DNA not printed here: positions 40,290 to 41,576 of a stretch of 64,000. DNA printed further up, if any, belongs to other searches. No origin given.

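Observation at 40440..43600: HEAT-repeat protein translationally coupled to a radical-SAM/SPASM enzyme, inserted between pfp and fba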

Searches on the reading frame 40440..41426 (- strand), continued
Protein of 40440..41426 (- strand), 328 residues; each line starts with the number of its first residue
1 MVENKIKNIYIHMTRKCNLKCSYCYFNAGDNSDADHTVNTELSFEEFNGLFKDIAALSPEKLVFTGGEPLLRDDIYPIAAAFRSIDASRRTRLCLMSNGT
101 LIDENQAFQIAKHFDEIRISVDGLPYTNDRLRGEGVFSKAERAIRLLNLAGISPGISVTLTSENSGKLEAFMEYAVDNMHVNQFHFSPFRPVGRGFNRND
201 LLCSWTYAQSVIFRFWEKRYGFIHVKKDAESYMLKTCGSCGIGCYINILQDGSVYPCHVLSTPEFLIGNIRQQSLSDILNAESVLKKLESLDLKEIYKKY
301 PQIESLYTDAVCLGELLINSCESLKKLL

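Call 13: find_related_loci(query=A1, collection=genome_contigs, flank=6000)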
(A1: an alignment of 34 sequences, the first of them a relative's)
Query A1 (328 aa) in genome_contigs; peptide patterns used: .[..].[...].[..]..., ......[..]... (x = any residue, [..] = any of these).
600 stretches matched a pattern (row limit reached: there are more); 579 encode a relative of the query (tblastn E <= 1e-3); the best 80 are kept; 80 distinct loci.
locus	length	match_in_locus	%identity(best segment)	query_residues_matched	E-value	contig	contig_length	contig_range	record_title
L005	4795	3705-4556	30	8-296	7e-31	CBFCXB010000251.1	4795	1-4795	MAG TPA_asm: uncultured bacterium isolate ERR13917544_metabat2_3 genome assembly, contig: ERZ26802894.3770, whole genome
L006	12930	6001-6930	29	9-314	5e-29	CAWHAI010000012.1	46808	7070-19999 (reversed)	MAG: uncultured Chloroflexia bacterium isolate MFD04408.bin.2.112 genome assembly, contig: contig_33603, whole genome sh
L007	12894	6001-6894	30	9-283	9e-29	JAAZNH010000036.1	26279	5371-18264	MAG: Methanomicrobiales archaeon isolate AS27yjCOA_146 17086_AS27, whole genome shotgun sequence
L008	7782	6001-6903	30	6-292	6e-29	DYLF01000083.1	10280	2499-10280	MAG TPA_asm: Desulfobacca acetoxidans isolate SulCav_AS07-7_57_18 SulCav_AS07_7_6360_length_10280_cov_10_277359, whole g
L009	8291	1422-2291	28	11-292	1e-28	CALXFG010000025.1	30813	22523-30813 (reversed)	MAG: uncultured Clostridia bacterium isolate BRZ_GN__bin76 genome assembly, contig: BRZ_GN__NODE_1342_length_30813_cov_2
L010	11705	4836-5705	27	9-294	4e-28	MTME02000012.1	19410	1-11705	MAG: Candidatus Pyrohabitans sp. JdFR-17 NRA7_48_1534_length_19410_cov_835, whole genome shotgun sequence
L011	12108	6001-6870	29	9-290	3e-27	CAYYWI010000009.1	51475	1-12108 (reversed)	MAG TPA_asm: uncultured Dehalococcoidia bacterium isolate SRP263991_co7_909 genome assembly, contig: NODE_642_length_514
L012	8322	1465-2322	30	8-282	2e-27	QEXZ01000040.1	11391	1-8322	MAG: Methanomicrobiales archaeon isolate M5.MMPM 40, whole genome shotgun sequence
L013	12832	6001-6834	30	9-288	2e-27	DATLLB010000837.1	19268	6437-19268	MAG TPA_asm: Enhygromyxa sp. isolate SMAG_U13737 k141_1502059, whole genome shotgun sequence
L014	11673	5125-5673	38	6-195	6e-26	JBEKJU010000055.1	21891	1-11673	MAG: Syntrophorhabdales bacterium isolate SPRUCE 330 SPRUCE_330_55, whole genome shotgun sequence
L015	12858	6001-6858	34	9-280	1e-25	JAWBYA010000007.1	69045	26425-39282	MAG: Sulfolobales archaeon isolate JZ-1_201901_bins_11 JZ-1_201901_bins_11_scaffold_7, whole genome shotgun sequence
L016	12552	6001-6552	36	4-195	2e-25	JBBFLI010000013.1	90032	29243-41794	MAG: Desulfobacterales bacterium isolate Uz-U4-21 NODE_13_length_90032_cov_7.656995, whole genome shotgun sequence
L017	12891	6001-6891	30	6-288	6e-25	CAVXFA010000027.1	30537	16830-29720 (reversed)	MAG: uncultured delta proteobacterium isolate MFD04408.bin.1.124 genome assembly, contig: contig_125357, whole genome sh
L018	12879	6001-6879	29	14-292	1e-24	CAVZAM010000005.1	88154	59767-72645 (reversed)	MAG: uncultured delta proteobacterium isolate MFD01872.bin.1.196 genome assembly, contig: contig_117854, whole genome sh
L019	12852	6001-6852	29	6-282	7e-25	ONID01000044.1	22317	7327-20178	uncultured Clostridiales bacterium isolate RUG328 genome assembly, contig: scaffold_2549, whole genome shotgun sequence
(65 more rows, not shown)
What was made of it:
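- Tried and rejected: GTDB genome scan with the radical-SAM profile (call 13).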

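Call 14: find_encoding_contigs(protein=P0052, flank=6000, max_places=2)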
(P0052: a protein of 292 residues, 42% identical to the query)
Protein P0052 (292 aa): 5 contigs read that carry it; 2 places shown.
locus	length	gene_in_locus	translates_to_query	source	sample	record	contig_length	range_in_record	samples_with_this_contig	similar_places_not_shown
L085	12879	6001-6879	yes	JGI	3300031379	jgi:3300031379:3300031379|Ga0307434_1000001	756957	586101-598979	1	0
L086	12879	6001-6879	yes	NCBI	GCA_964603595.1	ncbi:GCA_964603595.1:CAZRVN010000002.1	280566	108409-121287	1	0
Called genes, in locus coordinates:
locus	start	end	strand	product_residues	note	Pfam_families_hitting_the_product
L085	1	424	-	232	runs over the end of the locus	PF01551:Peptidase_M23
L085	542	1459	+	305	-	PF01791:DeoC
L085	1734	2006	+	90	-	PF00216:Bac_DNA_binding, PF18291:HU-HIG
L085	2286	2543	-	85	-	PF13828:DUF4190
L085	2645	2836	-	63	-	PF04060:FeS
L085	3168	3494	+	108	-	PF00355:Rieske, PF13806:Rieske_2, PF22543:Rieske_4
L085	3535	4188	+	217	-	-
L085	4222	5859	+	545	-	PF00514:Arm (faint), PF02985:HEAT (faint), PF13513:HEAT_EZ (faint), PF13646:HEAT_2 (weak), PF21581:SCD (faint), PF13646:HEAT_2, PF12717:Cnd1 (weak), PF13646:HEAT_2, +4 more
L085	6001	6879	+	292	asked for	PF04055:Radical_SAM, PF13186:SPASM (weak)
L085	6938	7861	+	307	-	-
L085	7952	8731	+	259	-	PF00561:Abhydrolase_1, PF12146:Hydrolase_4 (faint)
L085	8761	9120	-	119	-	PF01641:SelR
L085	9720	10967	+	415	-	PF04055:Radical_SAM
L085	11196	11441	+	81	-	PF03633:Glyco_hydro_65C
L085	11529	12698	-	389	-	PF07690:MFS_1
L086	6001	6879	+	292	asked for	PF04055:Radical_SAM, PF13186:SPASM (weak)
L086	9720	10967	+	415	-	PF04055:Radical_SAM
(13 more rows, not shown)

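Call 15: find_encoding_contigs(protein=P0050, flank=6000, max_places=2)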
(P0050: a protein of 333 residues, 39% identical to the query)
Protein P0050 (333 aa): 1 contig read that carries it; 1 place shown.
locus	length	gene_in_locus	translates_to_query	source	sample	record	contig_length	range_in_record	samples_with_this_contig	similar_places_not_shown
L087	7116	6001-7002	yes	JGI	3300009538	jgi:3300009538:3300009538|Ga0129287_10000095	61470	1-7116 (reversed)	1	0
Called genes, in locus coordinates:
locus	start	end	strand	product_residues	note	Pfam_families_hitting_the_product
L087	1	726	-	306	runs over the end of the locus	PF01073:3Beta_HSD, PF01370:Epimerase, PF02719:Polysacc_synt_2, PF04321:RmlD_sub_bind, PF05368:NmrA (faint), PF07993:NAD_binding_4 (faint), PF13460:NAD_binding_10, PF16363:GDP_Man_Dehyd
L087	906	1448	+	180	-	PF01966:HD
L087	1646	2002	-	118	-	PF18480:DUF5615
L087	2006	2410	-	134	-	PF04255:DUF433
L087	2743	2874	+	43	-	-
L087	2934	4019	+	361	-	PF00041:fn3 (weak)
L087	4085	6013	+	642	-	PF00514:Arm (faint), PF01602:Adaptin_N (faint), PF02985:HEAT (faint), PF11791:Aconitase_B_N (faint), PF13646:HEAT_2, PF13646:HEAT_2, PF12717:Cnd1 (weak), PF13646:HEAT_2, +16 more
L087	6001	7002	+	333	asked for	PF13353:Fer4_12, PF04055:Radical_SAM, PF13186:SPASM (weak)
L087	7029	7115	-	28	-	?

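Call 16: find_encoding_contigs(protein=P0085, flank=6000, max_places=2)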
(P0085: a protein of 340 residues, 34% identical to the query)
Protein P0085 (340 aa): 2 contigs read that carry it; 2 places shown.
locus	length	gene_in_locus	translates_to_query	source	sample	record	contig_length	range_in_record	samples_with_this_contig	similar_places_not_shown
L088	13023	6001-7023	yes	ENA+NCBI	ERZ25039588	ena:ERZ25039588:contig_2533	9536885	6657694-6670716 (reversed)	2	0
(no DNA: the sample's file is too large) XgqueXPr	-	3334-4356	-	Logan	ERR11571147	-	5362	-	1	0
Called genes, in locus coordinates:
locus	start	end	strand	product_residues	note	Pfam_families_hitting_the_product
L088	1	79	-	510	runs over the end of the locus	PF02133:Transp_cyt_pur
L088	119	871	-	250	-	PF04402:SIMPL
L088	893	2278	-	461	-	PF07969:Amidohydro_3 (weak), PF01979:Amidohydro_1, PF12890:DHOase (faint), PF07969:Amidohydro_3 (weak)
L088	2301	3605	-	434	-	PF00202:Aminotran_3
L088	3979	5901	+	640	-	-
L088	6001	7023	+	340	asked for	PF04055:Radical_SAM, PF13186:SPASM (weak)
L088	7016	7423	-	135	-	PF01152:Bac_globin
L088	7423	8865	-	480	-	PF00171:Aldedh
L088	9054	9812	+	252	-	PF00106:adh_short, PF03807:F420_oxidored (faint), PF08659:KR, PF23441:SDR (weak), PF13561:adh_short_C2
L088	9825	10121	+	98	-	-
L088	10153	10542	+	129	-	-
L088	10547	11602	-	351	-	PF14522:Cytochrome_C7 (faint), PF14537:Cytochrom_c3_2 (faint), PF13435:Cytochrome_C554 (faint)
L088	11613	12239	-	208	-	PF05685:Uma2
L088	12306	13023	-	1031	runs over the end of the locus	PF00873:ACR_tran, PF03176:MMPL (weak)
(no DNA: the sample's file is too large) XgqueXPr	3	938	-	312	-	?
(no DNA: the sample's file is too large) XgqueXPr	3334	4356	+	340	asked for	PF04055:Radical_SAM, PF13186:SPASM (weak)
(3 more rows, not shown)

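Call 36: search_solved_structures(query=A1, max_evalue=0.001, show_alignments=2)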
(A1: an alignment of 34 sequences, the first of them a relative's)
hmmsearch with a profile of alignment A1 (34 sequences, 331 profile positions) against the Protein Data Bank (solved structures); distinct sequences matched with E-value up to 0.001: 28.
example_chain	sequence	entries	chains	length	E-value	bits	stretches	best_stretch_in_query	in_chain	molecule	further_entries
5wgg_A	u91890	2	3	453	8.4e-31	110.3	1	6-276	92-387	Radical SAM domain protein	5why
6efn_A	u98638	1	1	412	2.2e-27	99.1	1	15-284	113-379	Sporulation killing factor maturation protein SkfB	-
4k37_A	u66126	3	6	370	1.1e-22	83.7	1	20-297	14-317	Anaerobic sulfatase-maturating enzyme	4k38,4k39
4k36_A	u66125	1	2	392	1.3e-22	83.4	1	20-297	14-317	Anaerobic sulfatase-maturating enzyme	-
2fb2_A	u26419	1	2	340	1.4e-16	63.6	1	11-214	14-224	Molybdenum cofactor biosynthesis protein A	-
1tv7_A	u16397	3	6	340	1.9e-16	63.2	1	12-212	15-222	Molybdenum cofactor biosynthesis protein A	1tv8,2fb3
7vob_C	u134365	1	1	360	2.7e-15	59.4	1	11-188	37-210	Cytosylglucuronate decarboxylase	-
7voc_C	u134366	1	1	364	2.7e-15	59.3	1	11-188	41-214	Cytosylglucuronate decarboxylase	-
9gm3_A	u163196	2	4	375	1.8e-14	56.7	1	11-159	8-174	ChlB radical SAM domain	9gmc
7tol_A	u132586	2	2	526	3.7e-14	55.6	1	15-254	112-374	glycerol dibiphytanyl glycerol tetraether - macrocyclic archaeol synthase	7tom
6c8v_A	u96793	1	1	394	2.5e-13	52.9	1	17-283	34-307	Coenzyme PQQ synthesis protein E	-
9dfu_A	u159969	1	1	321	5.3e-12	48.5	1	12-164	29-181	Radical SAM core domain-containing protein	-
5vsl_A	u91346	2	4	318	3e-11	46.1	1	8-154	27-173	Radical S-adenosyl methionine domain-containing protein 2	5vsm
6q2p_A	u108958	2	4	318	3e-11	46.1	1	8-154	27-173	Radical S-adenosyl methionine domain-containing protein 2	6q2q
9dfn_A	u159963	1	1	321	1e-10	44.3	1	15-164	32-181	Radical SAM core domain-containing protein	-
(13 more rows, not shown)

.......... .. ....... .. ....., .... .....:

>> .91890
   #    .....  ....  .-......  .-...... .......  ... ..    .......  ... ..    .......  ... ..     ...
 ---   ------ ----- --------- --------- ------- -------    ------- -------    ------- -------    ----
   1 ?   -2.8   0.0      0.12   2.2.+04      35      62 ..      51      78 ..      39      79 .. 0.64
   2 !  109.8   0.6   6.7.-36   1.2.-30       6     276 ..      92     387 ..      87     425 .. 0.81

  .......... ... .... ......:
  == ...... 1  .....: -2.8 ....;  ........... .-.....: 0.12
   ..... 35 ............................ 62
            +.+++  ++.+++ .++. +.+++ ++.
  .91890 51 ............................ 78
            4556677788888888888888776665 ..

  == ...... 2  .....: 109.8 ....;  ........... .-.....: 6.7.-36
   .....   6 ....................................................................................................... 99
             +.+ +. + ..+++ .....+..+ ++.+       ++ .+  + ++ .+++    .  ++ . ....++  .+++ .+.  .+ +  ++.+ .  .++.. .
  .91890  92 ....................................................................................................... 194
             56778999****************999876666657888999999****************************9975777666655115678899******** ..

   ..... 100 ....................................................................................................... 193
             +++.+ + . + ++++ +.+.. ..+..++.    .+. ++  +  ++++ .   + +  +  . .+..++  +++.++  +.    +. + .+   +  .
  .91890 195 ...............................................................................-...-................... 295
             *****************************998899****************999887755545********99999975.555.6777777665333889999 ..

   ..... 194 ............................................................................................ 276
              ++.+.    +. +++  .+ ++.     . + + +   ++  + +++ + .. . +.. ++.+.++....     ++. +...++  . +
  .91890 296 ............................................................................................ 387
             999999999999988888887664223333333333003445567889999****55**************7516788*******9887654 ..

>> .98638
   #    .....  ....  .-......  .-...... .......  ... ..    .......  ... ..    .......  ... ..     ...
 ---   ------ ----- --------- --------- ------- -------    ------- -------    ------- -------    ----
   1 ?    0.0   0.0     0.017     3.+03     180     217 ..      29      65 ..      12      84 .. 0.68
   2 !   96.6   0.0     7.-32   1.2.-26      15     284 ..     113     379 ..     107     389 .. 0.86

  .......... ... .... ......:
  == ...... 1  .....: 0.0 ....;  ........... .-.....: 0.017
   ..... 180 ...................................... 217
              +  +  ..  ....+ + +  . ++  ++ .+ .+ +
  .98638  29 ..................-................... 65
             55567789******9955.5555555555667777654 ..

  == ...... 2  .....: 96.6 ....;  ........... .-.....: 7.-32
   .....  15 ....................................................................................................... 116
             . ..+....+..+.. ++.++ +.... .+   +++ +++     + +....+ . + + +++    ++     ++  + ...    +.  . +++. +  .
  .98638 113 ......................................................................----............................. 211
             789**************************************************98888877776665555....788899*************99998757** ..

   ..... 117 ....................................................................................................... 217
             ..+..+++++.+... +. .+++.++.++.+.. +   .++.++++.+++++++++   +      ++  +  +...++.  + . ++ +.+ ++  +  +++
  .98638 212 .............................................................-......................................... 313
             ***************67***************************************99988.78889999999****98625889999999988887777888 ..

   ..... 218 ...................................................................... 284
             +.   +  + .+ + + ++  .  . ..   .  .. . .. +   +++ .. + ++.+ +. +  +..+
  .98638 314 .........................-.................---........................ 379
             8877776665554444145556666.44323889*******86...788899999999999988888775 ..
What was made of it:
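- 40440..41426 (-): Gene for the 328-aa radical-SAM enzyme with a truncated SPASM (twitch-like) C-terminal domain (NCBI MDP4091783.1). PDB profile hits to CteB 8e-31, SkfB 2e-27 and anSME 1e-22 (call 36).
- Closest known: QhpD / QhpC. Same: QhpD is modelled on CteB, which is also the top PDB relative here (call 36).
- CteB, SkfB and anSME are the top PDB hits (call 36).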

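Call 65: find_encoding_contigs(protein=P0107, flank=4000, max_places=2)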
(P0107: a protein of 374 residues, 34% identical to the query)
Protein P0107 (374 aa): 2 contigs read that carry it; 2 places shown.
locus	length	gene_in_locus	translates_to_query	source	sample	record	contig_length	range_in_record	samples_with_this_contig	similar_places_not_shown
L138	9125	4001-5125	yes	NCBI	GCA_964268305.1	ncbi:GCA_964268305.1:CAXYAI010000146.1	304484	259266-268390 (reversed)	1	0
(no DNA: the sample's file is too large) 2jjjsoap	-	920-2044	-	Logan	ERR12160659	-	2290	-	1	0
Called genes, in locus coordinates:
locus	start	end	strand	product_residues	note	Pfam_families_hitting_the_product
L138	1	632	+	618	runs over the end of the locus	-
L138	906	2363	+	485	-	PF03130:HEAT_PBS (faint), PF02985:HEAT (faint), PF13646:HEAT_2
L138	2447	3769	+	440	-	PF13646:HEAT_2 (faint), PF03130:HEAT_PBS (faint)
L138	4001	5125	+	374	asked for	PF04055:Radical_SAM, PF13353:Fer4_12 (weak), PF13186:SPASM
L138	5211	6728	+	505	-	-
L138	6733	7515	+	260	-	-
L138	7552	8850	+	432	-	-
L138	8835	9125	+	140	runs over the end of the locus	PF03683:UPF0175 (weak)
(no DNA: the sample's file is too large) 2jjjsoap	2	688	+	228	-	?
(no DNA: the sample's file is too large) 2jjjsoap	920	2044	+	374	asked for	PF04055:Radical_SAM, PF13353:Fer4_12 (weak), PF13186:SPASM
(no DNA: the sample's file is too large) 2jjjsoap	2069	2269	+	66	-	-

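Call 66: find_encoding_contigs(protein=P0068, flank=4000, max_places=2)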
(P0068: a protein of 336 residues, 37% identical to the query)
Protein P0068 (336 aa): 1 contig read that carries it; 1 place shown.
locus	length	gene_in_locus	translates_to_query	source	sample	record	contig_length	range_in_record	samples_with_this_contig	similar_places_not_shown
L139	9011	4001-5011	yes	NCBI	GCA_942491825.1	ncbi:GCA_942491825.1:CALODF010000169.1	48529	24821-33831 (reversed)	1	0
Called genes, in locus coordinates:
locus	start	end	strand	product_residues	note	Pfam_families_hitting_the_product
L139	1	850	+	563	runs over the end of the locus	PF01930:Cas_Cas4, PF12705:PDDEXK_1, PF01867:Cas_Cas1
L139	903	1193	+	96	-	PF09827:CRISPR_Cas2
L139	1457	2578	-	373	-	-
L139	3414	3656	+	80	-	-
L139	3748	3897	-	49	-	-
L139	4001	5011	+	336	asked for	PF04055:Radical_SAM, PF13353:Fer4_12 (weak), PF13186:SPASM (weak)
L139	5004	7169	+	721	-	PF02985:HEAT (faint), PF13646:HEAT_2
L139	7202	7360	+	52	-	-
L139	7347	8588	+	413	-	PF05598:DUF772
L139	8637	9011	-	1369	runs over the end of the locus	PF00176:SNF2-rel_dom, PF00271:Helicase_C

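Call 70: search_protein_families(library=padloc, proteins=[window:40440-41426:-], max_evalue=0.01)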
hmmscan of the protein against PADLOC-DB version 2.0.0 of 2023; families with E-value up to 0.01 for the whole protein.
window:40440-41426:- (328 aa): 3 families
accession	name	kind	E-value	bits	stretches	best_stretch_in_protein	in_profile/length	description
PDLC02903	pVip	-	2.1e-19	68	1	9-137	2-116/257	Viperins not associated with kinases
PDLC02904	pVip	-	3.3e-15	54.3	1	10-129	6-115/262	Viperins associated with kinases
PDLC02905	pVip-kinase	-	5e-07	27.3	1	5-128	180-298/474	Viperin-kinase fusion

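Call 82: list_cluster_members(proteins=[P0001, P0121, P0030, P0085, P0087])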
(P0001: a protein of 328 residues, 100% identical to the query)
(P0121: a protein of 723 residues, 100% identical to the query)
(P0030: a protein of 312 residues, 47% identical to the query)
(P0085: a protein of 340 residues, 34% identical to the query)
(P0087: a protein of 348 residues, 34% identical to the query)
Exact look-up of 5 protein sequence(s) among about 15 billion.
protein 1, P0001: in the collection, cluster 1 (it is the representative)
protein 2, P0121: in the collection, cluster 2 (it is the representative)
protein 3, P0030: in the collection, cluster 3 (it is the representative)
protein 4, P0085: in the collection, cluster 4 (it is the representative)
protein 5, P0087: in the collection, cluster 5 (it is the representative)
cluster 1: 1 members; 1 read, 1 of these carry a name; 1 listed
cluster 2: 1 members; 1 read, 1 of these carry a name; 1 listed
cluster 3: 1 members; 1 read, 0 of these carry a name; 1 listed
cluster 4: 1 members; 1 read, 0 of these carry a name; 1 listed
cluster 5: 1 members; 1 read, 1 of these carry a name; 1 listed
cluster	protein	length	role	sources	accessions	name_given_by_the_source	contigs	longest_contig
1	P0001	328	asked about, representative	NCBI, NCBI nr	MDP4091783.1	MAG: radical SAM protein [Bacillota bacterium] | radical SAM protein [Bacillota bacterium]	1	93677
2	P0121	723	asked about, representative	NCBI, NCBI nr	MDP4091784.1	MAG: HEAT repeat domain-containing protein [Bacillota bacterium] | HEAT repeat domain-containing protein [Bacillota bacterium]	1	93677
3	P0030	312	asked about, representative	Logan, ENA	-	-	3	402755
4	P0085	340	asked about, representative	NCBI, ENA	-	-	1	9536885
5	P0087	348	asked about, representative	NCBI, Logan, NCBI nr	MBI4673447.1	MAG: radical SAM protein [Chloroflexi bacterium] | radical SAM protein [Chloroflexota bacterium]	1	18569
